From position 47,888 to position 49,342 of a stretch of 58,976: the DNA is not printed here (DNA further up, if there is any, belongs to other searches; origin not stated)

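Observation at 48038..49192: Circularly permuted GTPase fused to a MurQ-like SIS phosphosugar-binding domain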

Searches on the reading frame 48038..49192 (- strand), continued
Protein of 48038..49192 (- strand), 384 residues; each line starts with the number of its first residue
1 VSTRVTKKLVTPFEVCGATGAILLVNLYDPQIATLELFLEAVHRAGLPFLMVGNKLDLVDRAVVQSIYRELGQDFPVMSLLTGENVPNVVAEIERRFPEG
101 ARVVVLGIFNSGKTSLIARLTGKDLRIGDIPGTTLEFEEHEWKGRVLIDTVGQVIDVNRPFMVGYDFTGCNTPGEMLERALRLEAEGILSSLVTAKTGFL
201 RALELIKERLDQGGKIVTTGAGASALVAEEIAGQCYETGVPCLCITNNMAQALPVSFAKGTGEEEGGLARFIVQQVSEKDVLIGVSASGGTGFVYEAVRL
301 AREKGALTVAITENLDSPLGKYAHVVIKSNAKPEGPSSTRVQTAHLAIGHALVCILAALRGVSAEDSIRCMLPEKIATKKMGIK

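Call 24: search_protein_representatives(protein=window:48038-49192:-)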
Query: 384 residues. Proteins with E-value up to 0.001 (for the whole library): 1055; up to 1e-10: 35; up to 1e-30: 13. The best 150 are listed.
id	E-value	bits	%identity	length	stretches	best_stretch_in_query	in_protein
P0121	3.1e-128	444.5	55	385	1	3-384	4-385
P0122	2.1e-95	336.5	47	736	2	20-337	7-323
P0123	7.3e-93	328.1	47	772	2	109-384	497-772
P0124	7.7e-68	245.8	49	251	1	3-249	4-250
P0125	9.9e-60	219.1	65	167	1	219-384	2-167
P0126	6.6e-55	203.3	47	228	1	162-384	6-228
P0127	2.2e-52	195.0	72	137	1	1-127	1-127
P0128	1.1e-47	179.5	54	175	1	3-172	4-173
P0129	5.2e-43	164.1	73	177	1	1-114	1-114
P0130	1.1e-40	156.5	49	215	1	210-384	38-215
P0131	2.1e-37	145.7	41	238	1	165-384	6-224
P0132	1.4e-35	139.7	40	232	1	4-207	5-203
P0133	1.5e-33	133.1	43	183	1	3-178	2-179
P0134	1.1e-26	110.4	68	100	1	1-95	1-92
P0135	1.9e-22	96.5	68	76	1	310-384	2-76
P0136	7.0e-22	94.6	34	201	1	1-180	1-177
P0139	4.2e-18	82.2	33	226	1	207-368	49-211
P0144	1.6e-13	67.2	32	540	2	209-340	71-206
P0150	4.2e-12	62.5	37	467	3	39-152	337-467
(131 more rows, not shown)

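Call 25: predict_structure(alignment_id=A1)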
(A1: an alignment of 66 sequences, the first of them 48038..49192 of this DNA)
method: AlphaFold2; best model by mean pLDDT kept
length: 384 residues; sequences in the alignment: 66
mean_pLDDT: 82.1   pTM: 0.80
mean pLDDT of the five models: 82.1, 80.2, 79.9, 78.1, 76.6
residues with pLDDT >= 90: 191; 70-90: 121; 50-70: 30; < 50: 42
segments of 3 or more residues with pLDDT < 50: 1-10, 132-135, 153-162, 249-263, 334-336
pLDDT, mean of each block of 10 residues (from residue 1): 32 80 91 81 90 95 94 95 95 95 86 90 77 62 91 41 69 94 89 93 97 95 85 89 77 36 65 95 82 88 97 87 93 61 91 92 84 74 63
secondary structure, 60 per line:
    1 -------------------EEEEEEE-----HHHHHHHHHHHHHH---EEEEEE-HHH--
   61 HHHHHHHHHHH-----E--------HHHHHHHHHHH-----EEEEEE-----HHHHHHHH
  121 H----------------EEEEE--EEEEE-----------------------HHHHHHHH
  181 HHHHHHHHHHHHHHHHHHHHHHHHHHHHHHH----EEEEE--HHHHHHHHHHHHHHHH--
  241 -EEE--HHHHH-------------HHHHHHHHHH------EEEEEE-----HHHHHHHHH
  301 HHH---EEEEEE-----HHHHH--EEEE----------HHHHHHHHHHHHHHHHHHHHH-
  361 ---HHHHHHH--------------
elements in order: E20-26 H32-45 E49-54 H61-71 H86-96 E102-107 H113-121 E138-142 E145-149 H173-211 E216-220 H223-238 E242-244 H247-251 H265-274 E281-286 H292-303 E307-312 H318-322 E325-328 H339-359 H364-370

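Call 27: search_protein_families(library=pfam, proteins=[P0122, P0123, P0121, P0144, P0150], max_evalue=0.001)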
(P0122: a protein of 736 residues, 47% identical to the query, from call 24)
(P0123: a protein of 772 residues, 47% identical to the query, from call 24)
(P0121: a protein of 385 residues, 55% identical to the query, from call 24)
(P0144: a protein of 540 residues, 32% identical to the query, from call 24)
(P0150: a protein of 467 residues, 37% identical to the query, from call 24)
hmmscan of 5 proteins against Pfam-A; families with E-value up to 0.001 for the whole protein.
P0122 (736 aa): 8 families
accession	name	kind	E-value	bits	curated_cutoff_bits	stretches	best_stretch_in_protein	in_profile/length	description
PF01380.27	SIS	-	5.6e-12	46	25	1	260-320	49-109/131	SIS domain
PF13580.11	SIS_2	-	7.6e-11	42.6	27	1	174-298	9-137/138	SIS domain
PF14890.11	Intein_splicing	-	2e-10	41.1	35.8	1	334-688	6-155/155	Intein splicing domain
PF01926.29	MMR_HSR1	-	1.1e-09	38.8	21.9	1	88-145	1-62/113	50S ribosome-binding GTPase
PF03193.22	RsgA_GTPase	-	2.1e-08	34.7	30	1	3-110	21-131/174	RsgA GTPase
PF02421.24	FeoB_N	-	5.7e-06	26.4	27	1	88-129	2-43/156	Ferrous iron transport protein B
PF00350.29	Dynamin_N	-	4.2e-05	24.1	27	1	89-272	1-136/168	Dynamin family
PF14528.11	LAGLIDADG_3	-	0.00081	20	22.5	0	546-598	6-61/82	LAGLIDADG-like domain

P0123 (772 aa): 7 families
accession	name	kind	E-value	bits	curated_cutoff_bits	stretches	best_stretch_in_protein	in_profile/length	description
PF14890.11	Intein_splicing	-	4.4e-17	62.7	35.8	1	152-498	33-155/155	Intein splicing domain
PF13580.11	SIS_2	-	3.2e-16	60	27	1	574-700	8-137/138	SIS domain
PF01380.27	SIS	-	1.6e-11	44.6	25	1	663-723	50-110/131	SIS domain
PF01926.29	MMR_HSR1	-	6.7e-09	36.3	21.9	1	498-578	9-91/113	50S ribosome-binding GTPase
PF05367.17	Phage_endo_I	-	9e-08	32.3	29.1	1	345-400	14-69/149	Phage endonuclease I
PF02421.24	FeoB_N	-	0.00052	20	27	0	497-531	9-43/156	Ferrous iron transport protein B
PF07460.16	NUMOD3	-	0.00071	19.9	20.4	0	308-331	4-27/37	NUMOD3 motif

P0121 (385 aa): 6 families
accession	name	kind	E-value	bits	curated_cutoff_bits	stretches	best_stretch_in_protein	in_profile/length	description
PF01380.27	SIS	-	1.2e-12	48.2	25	1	273-349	46-125/131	SIS domain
PF13580.11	SIS_2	-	2.6e-12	47.4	27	1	187-313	7-137/138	SIS domain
PF01926.29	MMR_HSR1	-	7.5e-11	42.6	21.9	1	103-209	1-98/113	50S ribosome-binding GTPase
PF02421.24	FeoB_N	-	1.5e-08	34.7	27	1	103-150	2-53/156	Ferrous iron transport protein B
PF00009.33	GTP_EFTU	-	1.5e-05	25.1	26.5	0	20-76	94-150/188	Elongation factor Tu GTP binding domain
PF03193.22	RsgA_GTPase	-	0.00049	20.4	30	1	22-130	26-136/174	RsgA GTPase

P0144 (540 aa): 4 families
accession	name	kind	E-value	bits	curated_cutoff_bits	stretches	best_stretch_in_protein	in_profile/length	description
PF01380.27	SIS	-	5.4e-16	59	25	1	141-206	51-116/131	SIS domain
PF22645.1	GKRP_SIS_N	-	2.4e-14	53.5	27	1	67-162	7-108/113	Glucokinase regulatory protein N-terminal SIS domain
PF13580.11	SIS_2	-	2.1e-13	51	27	1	51-177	12-137/138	SIS domain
PF20741.3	GKRP-like_C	-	3.6e-05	24.7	27.7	1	456-507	3-52/100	C-terminal lid domain of glucokinase regulatory protein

P0150 (467 aa): 22 families
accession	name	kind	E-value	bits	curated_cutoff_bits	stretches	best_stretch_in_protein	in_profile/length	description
PF01926.29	MMR_HSR1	-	1.6e-85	283.2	21.9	3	5-120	2-113/113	50S ribosome-binding GTPase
PF02421.24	FeoB_N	-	9.7e-38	129.6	27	3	5-158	3-155/156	Ferrous iron transport protein B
PF00009.33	GTP_EFTU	-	4.2e-26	92.1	26.5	2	210-398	54-188/188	Elongation factor Tu GTP binding domain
PF00350.29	Dynamin_N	-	8.3e-20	71.9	27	1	180-213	1-34/168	Dynamin family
PF04548.22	AIG1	-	3.9e-14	52.9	27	1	6-109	4-109/212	AIG1 family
PF03193.22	RsgA_GTPase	-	1.7e-12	47.9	30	0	181-236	110-169/174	RsgA GTPase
PF00005.33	ABC_tran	-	2.4e-12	48.1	25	0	179-203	13-37/137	ABC transporter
PF13555.12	AAA_29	-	5.8e-10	39.2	27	0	408-431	22-43/61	P-loop containing region of AAA domain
PF00071.28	Ras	-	9e-09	35.5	21.6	0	180-237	2-60/162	Ras family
PF08477.19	Roc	-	7.1e-08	33.1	27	0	5-28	2-25/119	Ras of Complex, Roc, domain of DAPkinase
PF05621.17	TniB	-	2.9e-06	27.3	22.4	0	169-198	27-56/189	Bacterial TniB protein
PF13401.12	AAA_22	-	6.1e-06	27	27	0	4-124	7-96/130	AAA domain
PF13479.12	AAA_24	-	2.8e-05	24.5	27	0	179-213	4-35/195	AAA domain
PF00004.35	AAA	-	8.4e-05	23.5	21.2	0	182-200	3-21/131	ATPase family associated with various cellular activities (AAA)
PF00006.31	ATP-synt_ab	-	8.6e-05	22.7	29.5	0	179-206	16-46/213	ATP synthase alpha/beta family, nucleotide-binding domain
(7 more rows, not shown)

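Call 29: find_related_loci(query=A1, collection=metagenome_contigs, flank=6000)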
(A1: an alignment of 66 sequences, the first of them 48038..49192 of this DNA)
Query A1 (384 aa) in metagenome_contigs; peptide patterns used: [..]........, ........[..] (x = any residue, [..] = any of these).
308 stretches matched a pattern; 195 encode a relative of the query (tblastn E <= 1e-3); the best 80 are kept; 80 distinct loci.
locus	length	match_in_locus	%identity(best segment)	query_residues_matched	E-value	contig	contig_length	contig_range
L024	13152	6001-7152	87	1-384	0e+0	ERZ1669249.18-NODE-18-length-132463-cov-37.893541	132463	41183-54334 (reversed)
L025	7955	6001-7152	83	1-384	0e+0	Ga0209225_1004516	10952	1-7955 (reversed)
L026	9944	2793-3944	83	1-384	0e+0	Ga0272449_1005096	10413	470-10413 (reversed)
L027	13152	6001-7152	83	1-384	0e+0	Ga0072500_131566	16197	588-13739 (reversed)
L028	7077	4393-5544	83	1-384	0e+0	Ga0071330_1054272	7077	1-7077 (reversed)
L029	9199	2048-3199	84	1-384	0e+0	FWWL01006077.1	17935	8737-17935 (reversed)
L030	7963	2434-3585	84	1-384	0e+0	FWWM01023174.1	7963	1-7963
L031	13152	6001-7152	76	1-384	0e+0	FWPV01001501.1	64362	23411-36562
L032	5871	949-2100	75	1-384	0e+0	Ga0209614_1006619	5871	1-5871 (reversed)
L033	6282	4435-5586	75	1-384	0e+0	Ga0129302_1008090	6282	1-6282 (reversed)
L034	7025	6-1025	84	45-384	0e+0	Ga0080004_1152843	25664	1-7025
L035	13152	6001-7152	67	1-384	2e-169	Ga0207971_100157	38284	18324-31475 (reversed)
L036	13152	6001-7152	66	1-384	6e-169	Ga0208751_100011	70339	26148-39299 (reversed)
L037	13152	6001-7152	66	1-384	6e-169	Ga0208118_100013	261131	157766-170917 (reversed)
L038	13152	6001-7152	63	1-384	7e-167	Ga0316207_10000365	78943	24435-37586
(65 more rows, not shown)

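Call 30: fold_search(model_id=the predicted structure, library=pdb)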
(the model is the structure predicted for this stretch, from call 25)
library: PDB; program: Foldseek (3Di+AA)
matches with E <= 10: 1575; with E <= 0.001: 240
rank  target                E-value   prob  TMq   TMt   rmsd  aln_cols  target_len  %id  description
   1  4s12_A                9.9e-12  1.00  0.43  0.55   6.5       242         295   23  1.55 Angstrom Crystal Structure of N-acetylmuramic acid 6-phosphate Etherase from Yersinia enterocolitica. (released 2015-01-21)
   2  4s12_C                2.4e-11  1.00  0.43  0.57   4.4       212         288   24  1.55 Angstrom Crystal Structure of N-acetylmuramic acid 6-phosphate Etherase from Yersinia enterocolitica. (released 2015-01-21)
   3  4s12_B                1.3e-10  1.00  0.43  0.56   3.9       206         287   25  1.55 Angstrom Crystal Structure of N-acetylmuramic acid 6-phosphate Etherase from Yersinia enterocolitica. (released 2015-01-21)
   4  1nri                  1.6e-10  1.00  0.42  0.63   4.6       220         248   21  Crystal Structure of Putative Phosphosugar Isomerase HI0754 from Haemophilus influenzae (released 2003-07-29)
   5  7en7                  2.9e-10  1.00  0.41  0.78   3.1       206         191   20  The crystal structure of Escherichia coli MurR in complex with N-acetylmuramic-acid-6-phosphate (released 2022-04-20)
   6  4lzj_B                3.1e-10  1.00  0.44  0.56   4.7       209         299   23  Crystal Structure of MurQ from H.influenzae with bound inhibitor (released 2014-02-26)
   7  3etn_B                4.6e-10  1.00  0.43  0.80   3.0       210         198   25  Crystal structure of putative phosphosugar isomerase involved in capsule formation (YP_209877.1) from Bacteroides frag (released 2008-10-21)
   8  4lzj_A                4.8e-10  1.00  0.44  0.57   4.5       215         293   22  Crystal Structure of MurQ from H.influenzae with bound inhibitor (released 2014-02-26)
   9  4lzj_C                5.7e-10  1.00  0.43  0.57   4.7       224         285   22  Crystal Structure of MurQ from H.influenzae with bound inhibitor (released 2014-02-26)
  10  4lzj_D                8.5e-10  1.00  0.44  0.56   4.6       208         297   24  Crystal Structure of MurQ from H.influenzae with bound inhibitor (released 2014-02-26)
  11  3etn_A                9.0e-10  1.00  0.43  0.82   3.1       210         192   25  Crystal structure of putative phosphosugar isomerase involved in capsule formation (YP_209877.1) from Bacteroides frag (released 2008-10-21)
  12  9lj9_A                1.1e-09  1.00  0.28  0.30  19.0       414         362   15  Crystal structure of a bifunctional 3-hexulose-6-phosphate synthase/6-phospho-3-hexuloisomerase (released 2025-10-01)
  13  3fxa_C                1.3e-09  1.00  0.38  0.72   4.1       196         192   21  Crystal structure of a putative sugar-phosphate isomerase (lmof2365_0531) from listeria monocytogenes str. 4b f2365 at (released 2009-02-03)
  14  7en6_A                1.4e-09  1.00  0.39  0.82   3.0       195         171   21  The crystal structure of Escherichia coli MurR in apo form (released 2022-04-20)
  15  7en5                  1.5e-09  1.00  0.41  0.79   3.3       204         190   20  The crystal structure of Escherichia coli MurR in complex with N-acetylglucosamine-6-phosphate (released 2022-04-20)
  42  1x94_A                2.6e-08  1.00  0.38  0.80   7.2       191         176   24  Crystal Structure of a Hypothetical protein (released 2004-09-14)
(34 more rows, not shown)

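Call 39: list_cluster_members(proteins=[P0005, P0015, P0023, P0048, P0061, P0075, P0102, P0115, P0116, P0118])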
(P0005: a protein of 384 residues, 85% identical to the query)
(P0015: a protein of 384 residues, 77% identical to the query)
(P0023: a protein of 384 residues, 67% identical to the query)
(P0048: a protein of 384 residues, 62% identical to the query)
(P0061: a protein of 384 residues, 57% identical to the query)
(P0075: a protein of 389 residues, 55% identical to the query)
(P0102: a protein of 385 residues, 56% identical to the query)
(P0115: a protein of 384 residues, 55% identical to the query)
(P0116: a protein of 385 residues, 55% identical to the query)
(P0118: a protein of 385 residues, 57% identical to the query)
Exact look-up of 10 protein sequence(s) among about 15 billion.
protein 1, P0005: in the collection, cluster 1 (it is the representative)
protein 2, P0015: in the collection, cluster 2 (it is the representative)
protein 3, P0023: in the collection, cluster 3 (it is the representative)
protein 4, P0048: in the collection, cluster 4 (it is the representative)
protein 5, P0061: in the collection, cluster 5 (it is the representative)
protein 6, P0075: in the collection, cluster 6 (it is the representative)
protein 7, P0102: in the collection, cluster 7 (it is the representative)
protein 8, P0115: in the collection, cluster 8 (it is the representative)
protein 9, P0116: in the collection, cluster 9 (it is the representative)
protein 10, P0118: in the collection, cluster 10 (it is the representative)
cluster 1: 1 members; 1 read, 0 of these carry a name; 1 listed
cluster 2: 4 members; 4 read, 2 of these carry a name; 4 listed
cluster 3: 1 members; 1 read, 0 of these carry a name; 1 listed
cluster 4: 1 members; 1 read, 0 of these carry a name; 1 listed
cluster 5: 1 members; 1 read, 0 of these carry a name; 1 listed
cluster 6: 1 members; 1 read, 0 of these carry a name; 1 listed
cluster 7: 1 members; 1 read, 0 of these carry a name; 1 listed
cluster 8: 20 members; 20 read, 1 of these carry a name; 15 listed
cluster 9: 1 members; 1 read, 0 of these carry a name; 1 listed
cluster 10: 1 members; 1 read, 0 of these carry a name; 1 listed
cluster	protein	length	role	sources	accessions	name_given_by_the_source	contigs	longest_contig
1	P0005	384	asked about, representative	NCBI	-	-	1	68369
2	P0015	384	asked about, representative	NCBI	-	-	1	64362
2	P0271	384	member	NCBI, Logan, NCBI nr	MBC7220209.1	SIS domain-containing protein [Candidatus Bipolaricaulota bacterium]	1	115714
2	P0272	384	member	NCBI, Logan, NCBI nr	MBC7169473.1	SIS domain-containing protein [Candidatus Bipolaricaulota bacterium]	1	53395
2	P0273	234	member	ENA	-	-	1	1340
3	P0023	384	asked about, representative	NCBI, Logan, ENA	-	-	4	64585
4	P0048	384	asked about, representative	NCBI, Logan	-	-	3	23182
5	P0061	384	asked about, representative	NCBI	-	-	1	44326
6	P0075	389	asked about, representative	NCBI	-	-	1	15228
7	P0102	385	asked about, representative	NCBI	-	-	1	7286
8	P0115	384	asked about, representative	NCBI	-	-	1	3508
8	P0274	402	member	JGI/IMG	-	D-arabinose 5-phosphate isomerase GutQ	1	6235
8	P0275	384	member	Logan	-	-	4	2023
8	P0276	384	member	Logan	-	-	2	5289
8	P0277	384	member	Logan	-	-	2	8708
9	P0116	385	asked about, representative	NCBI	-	-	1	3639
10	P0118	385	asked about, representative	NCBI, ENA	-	-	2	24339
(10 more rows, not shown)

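Call 63: search_protein_families(library=phrogs, proteins=[window:48038-49192:-], max_evalue=0.001)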
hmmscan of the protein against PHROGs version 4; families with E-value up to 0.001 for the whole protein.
window:48038-49192:- (384 aa): 4 families
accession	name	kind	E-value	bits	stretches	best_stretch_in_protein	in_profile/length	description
phrog_9758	-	unknown function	1.5e-09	38.5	1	275-338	168-232/273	-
phrog_14703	-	unknown function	6.2e-09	36.9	1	201-355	32-185/192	-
phrog_13807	-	unknown function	2e-06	27.4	1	270-370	333-434/609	-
phrog_31898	-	unknown function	6.8e-06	26.9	1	181-370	20-192/330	-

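Call 80: find_encoding_contigs(protein=P0081, flank=10000, max_places=1)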
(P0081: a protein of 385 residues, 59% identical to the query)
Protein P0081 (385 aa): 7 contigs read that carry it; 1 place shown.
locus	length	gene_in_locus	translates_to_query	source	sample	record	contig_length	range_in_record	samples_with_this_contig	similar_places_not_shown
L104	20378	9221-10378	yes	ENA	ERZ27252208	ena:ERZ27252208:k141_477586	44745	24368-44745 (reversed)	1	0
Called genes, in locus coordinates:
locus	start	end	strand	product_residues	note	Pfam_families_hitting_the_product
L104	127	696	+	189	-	-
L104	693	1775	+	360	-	-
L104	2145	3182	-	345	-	PF00801:PKD, PF18911:PKD_4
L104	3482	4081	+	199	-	PF00801:PKD (faint), PF18911:PKD_4 (faint)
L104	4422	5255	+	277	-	-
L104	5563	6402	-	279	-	PF13489:Methyltransf_23, PF01209:Ubie_methyltran, PF13847:Methyltransf_31, PF08241:Methyltransf_11, PF08242:Methyltransf_12, PF13649:Methyltransf_25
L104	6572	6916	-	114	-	PF02311:AraC_binding, PF07883:Cupin_2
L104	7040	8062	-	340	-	PF01636:APH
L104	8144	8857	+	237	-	-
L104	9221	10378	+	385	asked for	PF01926:MMR_HSR1, PF02421:FeoB_N (weak), PF13580:SIS_2, PF01380:SIS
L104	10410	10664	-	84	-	PF14242:DUF4342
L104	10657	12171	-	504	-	PF01266:DAO (faint), PF01593:Amino_oxidase, PF13450:NAD_binding_8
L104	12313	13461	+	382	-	PF02163:Peptidase_M50, PF13398:Peptidase_M50B (weak), PF02163:Peptidase_M50, PF00571:CBS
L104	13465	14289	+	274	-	-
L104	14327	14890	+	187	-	-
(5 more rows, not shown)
